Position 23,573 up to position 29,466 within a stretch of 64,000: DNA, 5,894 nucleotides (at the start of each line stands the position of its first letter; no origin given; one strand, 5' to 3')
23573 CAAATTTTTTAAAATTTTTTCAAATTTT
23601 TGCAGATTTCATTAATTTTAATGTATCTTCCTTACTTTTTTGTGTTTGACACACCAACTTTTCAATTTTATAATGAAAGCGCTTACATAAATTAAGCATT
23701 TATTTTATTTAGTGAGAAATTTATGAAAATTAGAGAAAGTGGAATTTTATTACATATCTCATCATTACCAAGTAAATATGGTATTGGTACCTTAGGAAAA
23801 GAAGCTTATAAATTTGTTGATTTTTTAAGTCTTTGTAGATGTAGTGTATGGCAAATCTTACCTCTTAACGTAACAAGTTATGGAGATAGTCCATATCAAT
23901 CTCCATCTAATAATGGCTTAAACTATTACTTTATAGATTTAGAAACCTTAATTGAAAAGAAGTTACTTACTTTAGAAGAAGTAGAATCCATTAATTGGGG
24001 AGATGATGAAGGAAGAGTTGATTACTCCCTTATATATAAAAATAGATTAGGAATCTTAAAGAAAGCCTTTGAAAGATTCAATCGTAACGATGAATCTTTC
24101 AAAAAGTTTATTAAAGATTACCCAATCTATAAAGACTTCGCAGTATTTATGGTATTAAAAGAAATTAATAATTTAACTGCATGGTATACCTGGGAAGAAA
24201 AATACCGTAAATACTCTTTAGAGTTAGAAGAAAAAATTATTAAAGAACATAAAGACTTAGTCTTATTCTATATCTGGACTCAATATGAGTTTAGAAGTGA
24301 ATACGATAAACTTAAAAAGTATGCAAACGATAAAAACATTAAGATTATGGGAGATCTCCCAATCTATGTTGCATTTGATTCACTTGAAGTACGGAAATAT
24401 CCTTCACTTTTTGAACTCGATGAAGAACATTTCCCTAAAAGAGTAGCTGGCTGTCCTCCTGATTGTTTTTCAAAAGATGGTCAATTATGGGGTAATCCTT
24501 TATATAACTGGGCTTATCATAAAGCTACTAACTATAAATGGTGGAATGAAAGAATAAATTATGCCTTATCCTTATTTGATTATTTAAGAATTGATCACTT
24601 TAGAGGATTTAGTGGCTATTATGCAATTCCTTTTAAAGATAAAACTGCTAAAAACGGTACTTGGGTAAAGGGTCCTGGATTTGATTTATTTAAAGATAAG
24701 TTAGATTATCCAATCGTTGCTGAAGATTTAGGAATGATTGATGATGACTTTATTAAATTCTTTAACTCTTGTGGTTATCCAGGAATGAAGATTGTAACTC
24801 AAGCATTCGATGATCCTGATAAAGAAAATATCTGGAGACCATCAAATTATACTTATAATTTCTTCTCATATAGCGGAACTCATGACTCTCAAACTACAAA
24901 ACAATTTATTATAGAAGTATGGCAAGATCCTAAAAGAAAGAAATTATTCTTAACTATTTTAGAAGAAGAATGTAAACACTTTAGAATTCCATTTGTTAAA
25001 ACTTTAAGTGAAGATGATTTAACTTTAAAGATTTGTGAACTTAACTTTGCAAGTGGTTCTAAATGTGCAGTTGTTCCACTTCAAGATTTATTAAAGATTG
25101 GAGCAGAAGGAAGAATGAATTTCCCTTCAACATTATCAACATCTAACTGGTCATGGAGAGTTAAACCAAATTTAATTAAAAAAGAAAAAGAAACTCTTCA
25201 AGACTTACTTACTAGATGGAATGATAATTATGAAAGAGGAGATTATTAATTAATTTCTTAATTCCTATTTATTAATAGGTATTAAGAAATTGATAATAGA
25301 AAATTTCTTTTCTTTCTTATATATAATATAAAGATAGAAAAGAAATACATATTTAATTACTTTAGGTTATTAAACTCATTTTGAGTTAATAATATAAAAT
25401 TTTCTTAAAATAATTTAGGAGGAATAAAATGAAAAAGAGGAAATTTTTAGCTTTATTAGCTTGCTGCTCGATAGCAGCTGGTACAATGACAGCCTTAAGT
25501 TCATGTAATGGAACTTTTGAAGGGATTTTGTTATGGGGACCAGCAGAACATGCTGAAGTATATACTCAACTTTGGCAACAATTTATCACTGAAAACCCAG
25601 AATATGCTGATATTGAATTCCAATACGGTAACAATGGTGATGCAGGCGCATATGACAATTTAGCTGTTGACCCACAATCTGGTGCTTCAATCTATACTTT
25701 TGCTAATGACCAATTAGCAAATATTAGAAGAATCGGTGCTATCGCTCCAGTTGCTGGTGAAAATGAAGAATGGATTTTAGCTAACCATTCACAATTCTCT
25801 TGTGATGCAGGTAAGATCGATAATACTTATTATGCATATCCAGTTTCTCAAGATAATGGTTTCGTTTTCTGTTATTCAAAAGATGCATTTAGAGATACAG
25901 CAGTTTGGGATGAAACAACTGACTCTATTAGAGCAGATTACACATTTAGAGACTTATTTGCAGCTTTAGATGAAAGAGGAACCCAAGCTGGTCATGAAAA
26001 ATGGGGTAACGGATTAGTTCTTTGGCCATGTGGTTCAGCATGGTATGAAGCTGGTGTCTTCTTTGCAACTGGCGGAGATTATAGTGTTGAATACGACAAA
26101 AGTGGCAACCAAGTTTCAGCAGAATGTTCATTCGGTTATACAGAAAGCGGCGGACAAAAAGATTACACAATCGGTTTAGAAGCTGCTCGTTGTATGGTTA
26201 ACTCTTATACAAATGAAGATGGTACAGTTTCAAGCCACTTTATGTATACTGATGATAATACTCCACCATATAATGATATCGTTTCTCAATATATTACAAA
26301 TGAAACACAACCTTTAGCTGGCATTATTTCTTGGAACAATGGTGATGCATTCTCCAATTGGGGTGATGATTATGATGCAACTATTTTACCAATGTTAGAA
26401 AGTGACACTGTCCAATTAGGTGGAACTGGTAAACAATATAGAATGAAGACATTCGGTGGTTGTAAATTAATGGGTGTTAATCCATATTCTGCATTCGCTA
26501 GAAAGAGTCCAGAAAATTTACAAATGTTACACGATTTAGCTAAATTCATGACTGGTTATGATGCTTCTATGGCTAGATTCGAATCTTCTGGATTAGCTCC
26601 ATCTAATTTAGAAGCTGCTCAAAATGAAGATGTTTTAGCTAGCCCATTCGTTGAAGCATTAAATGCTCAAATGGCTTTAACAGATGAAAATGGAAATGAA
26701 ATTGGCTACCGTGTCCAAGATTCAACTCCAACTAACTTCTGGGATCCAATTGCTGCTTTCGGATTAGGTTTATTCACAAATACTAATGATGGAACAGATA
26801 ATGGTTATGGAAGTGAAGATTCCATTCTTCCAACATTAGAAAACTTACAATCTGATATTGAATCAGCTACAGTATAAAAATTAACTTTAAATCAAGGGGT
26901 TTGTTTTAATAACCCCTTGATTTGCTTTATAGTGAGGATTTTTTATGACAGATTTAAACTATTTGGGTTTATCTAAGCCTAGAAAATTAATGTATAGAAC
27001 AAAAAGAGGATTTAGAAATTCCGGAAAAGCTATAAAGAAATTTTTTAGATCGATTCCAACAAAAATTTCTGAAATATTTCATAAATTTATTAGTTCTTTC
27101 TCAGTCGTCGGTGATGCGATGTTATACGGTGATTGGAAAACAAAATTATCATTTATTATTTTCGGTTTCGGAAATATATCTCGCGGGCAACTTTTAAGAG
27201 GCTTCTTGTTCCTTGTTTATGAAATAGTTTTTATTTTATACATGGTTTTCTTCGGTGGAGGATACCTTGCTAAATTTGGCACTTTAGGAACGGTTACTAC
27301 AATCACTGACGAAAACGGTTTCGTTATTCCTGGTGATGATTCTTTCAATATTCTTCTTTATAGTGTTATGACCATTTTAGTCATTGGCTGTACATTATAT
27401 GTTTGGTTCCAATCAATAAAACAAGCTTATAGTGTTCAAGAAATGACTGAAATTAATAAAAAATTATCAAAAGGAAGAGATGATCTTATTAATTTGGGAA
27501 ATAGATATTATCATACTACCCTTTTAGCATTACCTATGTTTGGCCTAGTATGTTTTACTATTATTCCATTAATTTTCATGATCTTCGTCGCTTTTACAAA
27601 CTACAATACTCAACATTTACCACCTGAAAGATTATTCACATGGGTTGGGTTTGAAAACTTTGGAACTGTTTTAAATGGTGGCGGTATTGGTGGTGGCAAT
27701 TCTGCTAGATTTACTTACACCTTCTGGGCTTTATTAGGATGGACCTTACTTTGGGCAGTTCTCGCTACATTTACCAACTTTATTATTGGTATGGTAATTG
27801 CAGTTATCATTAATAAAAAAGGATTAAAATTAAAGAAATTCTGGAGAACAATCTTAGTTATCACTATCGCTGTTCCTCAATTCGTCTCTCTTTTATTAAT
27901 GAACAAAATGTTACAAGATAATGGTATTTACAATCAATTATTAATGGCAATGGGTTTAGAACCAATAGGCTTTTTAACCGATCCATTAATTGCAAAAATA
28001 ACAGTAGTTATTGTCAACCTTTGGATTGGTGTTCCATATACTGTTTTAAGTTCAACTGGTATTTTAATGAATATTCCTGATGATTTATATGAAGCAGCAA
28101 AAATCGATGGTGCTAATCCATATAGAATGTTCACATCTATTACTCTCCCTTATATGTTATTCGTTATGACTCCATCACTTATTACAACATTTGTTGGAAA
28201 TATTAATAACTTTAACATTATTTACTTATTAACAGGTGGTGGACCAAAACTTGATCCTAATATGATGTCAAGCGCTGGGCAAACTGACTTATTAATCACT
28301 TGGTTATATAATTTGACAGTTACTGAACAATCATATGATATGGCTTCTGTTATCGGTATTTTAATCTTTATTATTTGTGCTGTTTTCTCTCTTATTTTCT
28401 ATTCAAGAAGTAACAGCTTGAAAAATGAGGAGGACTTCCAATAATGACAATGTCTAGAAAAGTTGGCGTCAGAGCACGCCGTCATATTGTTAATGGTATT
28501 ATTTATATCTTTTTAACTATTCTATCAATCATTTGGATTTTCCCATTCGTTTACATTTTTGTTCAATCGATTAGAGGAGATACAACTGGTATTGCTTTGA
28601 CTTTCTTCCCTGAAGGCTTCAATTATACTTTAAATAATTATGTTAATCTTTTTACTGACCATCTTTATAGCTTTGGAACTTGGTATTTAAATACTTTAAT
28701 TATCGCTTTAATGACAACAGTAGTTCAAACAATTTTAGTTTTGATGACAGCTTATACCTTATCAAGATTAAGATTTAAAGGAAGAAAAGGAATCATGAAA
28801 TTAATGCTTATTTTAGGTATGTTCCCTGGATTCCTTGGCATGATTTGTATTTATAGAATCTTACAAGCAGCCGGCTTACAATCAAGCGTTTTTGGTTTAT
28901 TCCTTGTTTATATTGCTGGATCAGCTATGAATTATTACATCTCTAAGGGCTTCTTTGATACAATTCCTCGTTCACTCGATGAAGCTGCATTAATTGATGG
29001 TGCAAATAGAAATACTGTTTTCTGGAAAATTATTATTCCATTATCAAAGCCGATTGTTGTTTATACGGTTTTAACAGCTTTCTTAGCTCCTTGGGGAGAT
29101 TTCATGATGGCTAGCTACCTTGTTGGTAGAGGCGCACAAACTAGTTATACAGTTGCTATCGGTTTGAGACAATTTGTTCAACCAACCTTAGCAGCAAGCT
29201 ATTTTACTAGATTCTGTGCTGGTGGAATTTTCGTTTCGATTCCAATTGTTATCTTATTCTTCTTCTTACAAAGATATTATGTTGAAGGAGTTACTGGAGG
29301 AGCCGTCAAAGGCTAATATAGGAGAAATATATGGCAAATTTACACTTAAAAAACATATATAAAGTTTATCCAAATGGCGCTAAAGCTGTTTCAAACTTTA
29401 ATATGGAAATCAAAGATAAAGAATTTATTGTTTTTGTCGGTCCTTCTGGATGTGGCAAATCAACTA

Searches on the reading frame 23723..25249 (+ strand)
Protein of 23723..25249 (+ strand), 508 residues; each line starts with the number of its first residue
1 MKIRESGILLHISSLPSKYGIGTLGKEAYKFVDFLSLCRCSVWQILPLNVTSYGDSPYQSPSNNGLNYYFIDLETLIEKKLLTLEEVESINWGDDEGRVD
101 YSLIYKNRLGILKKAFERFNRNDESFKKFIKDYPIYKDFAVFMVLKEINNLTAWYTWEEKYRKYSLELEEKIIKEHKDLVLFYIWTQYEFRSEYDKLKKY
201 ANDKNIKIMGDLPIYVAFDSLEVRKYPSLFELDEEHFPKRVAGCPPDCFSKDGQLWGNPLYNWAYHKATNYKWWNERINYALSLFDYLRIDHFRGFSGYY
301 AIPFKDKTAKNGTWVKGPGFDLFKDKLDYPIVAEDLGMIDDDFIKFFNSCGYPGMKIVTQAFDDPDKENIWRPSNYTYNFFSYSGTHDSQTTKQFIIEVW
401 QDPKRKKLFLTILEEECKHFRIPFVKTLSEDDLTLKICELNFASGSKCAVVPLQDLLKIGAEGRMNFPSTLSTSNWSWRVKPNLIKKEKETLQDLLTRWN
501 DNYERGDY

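Call 4: search_protein_families(library=pfam, proteins=[window:23723-25249:+])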
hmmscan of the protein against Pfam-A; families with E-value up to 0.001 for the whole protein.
window:23723-25249:+ (508 aa): 1 family
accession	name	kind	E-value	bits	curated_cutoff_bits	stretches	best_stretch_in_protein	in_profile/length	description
PF02446.23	Glyco_hydro_77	-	1.2e-145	486.4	25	1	10-482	1-461/465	4-alpha-glucanotransferase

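Call 70: search_protein_families(library=ncbifam, proteins=[window:23723-25249:+], max_evalue=0.00001)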
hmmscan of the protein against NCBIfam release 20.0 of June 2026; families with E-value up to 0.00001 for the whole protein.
window:23723-25249:+ (508 aa): 8 families
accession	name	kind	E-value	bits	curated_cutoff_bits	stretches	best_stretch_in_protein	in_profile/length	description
NF011080.0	PRK14508.1-3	subfamily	1.3e-149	499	477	1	3-500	4-490/496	4-alpha-glucanotransferase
NF011078.0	PRK14508.1-1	subfamily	2.9e-145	484.9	776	1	1-499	1-494/503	4-alpha-glucanotransferase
NF011079.0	PRK14508.1-2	subfamily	4.1e-129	431.4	555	1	2-490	8-490/506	4-alpha-glucanotransferase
NF011083.0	PRK14510.1-2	equivalog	6.1e-110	368.5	1322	2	121-488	834-1170/1186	bifunctional glycogen debranching protein GlgX/4-alpha-glucanotransferase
TIGR00217.1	malQ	equivalog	8.7e-82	275.8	205.65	1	4-487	42-572/587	4-alpha-glucanotransferase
NF011081.0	PRK14508.1-4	equivalog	7.4e-73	245.7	556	1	4-486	23-510/529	4-alpha-glucanotransferase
NF008274.0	PRK11052.1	equivalog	5.2e-23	81.5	806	1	55-395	198-557/695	4-alpha-glucanotransferase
NF011077.0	PRK14507.1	equivalog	3.6e-16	57.7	2148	1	30-395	198-588/1693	malto-oligosyltrehalose synthase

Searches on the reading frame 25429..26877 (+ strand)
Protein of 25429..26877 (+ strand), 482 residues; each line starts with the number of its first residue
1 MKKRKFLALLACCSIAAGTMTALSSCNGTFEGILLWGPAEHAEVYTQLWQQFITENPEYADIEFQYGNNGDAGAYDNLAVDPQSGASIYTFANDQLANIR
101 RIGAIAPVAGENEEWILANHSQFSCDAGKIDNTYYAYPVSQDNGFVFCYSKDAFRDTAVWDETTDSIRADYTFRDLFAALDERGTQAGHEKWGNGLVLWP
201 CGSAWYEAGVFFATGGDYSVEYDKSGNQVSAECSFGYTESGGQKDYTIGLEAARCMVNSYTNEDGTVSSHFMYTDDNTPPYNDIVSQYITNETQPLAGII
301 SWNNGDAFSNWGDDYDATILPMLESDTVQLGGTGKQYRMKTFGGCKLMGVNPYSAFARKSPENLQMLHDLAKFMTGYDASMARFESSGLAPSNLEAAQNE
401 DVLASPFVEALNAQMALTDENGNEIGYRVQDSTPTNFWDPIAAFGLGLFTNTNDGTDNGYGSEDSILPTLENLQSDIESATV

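Call 4: search_protein_families(library=pfam, proteins=[window:25429-26877:+])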
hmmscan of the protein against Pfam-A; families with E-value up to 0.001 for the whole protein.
window:25429-26877:+ (482 aa): 1 family
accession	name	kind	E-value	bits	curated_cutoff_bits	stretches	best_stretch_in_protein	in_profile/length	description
PF13416.11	SBP_bac_8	-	1.5e-08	35.2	27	1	61-405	11-274/279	Bacterial extracellular solute-binding protein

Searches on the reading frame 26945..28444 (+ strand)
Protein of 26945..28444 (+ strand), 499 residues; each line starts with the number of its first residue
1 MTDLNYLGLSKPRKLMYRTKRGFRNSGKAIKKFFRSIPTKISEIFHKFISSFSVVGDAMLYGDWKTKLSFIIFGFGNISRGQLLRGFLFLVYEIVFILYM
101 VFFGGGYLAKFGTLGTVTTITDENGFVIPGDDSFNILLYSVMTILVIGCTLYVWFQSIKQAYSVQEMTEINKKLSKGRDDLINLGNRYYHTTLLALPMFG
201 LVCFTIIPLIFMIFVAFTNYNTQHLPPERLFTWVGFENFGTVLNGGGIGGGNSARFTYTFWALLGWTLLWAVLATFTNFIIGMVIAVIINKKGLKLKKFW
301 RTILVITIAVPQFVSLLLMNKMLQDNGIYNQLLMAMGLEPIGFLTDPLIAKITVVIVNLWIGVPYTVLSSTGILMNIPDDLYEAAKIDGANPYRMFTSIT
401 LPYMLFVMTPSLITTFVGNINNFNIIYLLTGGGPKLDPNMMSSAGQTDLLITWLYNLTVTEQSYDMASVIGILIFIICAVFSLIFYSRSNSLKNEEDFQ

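Call 4: search_protein_families(library=pfam, proteins=[window:26945-28444:+])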
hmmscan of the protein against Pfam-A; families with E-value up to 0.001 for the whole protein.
window:26945-28444:+ (499 aa): 1 family
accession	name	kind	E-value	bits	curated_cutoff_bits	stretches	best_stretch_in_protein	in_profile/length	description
PF00528.27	BPD_transp_1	-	2.6e-18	66.9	26.4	1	280-486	3-175/184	Binding-protein-dependent transport system inner membrane component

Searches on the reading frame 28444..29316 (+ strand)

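Call 4: search_protein_families(library=pfam, proteins=[window:28444-29316:+])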
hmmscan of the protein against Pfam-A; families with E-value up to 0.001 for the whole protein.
window:28444-29316:+ (290 aa): 1 family
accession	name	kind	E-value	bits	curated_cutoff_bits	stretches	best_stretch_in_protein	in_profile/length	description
PF00528.27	BPD_transp_1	-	8.8e-15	55.3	26.4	1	102-281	8-180/184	Binding-protein-dependent transport system inner membrane component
